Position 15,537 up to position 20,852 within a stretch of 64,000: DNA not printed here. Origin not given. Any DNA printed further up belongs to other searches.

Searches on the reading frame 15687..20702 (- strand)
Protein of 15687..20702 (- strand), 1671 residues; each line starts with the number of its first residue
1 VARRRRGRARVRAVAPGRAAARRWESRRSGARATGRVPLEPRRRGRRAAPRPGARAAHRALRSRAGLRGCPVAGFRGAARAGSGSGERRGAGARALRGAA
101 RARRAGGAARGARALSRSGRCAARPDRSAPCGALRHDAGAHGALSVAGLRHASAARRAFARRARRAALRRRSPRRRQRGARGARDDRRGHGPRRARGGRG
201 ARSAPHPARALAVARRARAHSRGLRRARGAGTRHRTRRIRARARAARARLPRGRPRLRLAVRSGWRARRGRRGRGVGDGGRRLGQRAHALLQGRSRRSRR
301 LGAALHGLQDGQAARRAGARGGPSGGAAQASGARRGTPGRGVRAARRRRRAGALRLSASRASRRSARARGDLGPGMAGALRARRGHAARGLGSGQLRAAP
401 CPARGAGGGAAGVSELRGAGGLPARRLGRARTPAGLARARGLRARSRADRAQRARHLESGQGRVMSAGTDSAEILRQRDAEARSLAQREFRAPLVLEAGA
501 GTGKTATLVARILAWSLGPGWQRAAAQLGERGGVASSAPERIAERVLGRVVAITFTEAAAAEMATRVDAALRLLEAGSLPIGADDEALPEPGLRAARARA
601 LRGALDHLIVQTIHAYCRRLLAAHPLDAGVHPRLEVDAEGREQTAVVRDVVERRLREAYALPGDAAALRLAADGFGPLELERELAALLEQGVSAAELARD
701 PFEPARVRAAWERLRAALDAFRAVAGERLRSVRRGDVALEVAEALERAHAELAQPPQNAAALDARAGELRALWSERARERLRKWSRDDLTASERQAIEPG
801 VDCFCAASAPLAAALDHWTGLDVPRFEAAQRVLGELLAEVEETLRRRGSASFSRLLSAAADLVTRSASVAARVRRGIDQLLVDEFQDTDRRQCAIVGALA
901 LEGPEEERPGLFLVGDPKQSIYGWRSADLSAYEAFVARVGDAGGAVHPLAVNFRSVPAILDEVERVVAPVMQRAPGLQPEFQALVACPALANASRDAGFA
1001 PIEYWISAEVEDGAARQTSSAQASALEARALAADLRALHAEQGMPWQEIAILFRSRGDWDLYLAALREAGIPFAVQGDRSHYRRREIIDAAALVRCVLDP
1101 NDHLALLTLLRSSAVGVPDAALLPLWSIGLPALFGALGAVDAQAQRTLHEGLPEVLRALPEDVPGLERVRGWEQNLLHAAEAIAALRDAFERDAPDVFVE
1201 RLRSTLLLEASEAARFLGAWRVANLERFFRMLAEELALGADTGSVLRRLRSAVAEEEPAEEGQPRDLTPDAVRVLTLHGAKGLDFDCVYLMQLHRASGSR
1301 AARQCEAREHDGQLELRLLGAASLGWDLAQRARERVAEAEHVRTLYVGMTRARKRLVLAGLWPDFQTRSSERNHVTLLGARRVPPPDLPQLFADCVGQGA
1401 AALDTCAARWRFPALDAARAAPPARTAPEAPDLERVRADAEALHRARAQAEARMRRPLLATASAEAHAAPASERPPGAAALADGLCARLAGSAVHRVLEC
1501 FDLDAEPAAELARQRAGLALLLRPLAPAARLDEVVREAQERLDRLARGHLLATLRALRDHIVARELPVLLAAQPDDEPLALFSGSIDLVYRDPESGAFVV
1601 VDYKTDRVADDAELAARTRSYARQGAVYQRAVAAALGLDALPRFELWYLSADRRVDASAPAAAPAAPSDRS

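Call 89: search_protein_families(library=pfam, proteins=[window:15687-20702:-], max_evalue=0.000001)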
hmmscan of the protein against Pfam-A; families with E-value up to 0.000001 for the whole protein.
window:15687-20702:- (1671 aa): 5 families
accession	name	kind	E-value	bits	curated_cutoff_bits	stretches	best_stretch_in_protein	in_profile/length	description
PF00580.27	UvrD-helicase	-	1.1e-41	143.8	23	1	486-935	8-266/271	UvrD/REP helicase N-terminal domain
PF13361.12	UvrD_C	-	3.6e-25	89.6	25.6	1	949-1358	3-345/350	UvrD-like helicase C-terminal domain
PF12705.13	PDDEXK_1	-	8.9e-11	42.6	22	1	1489-1653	36-191/247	PD-(D/E)XK nuclease superfamily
PF13245.12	AAA_19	-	1.2e-09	38.9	25.1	1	492-923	12-132/134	AAA domain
PF13538.12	UvrD_C_2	-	1.7e-07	31.4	27.4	0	1340-1358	33-51/52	UvrD-like helicase C-terminal domain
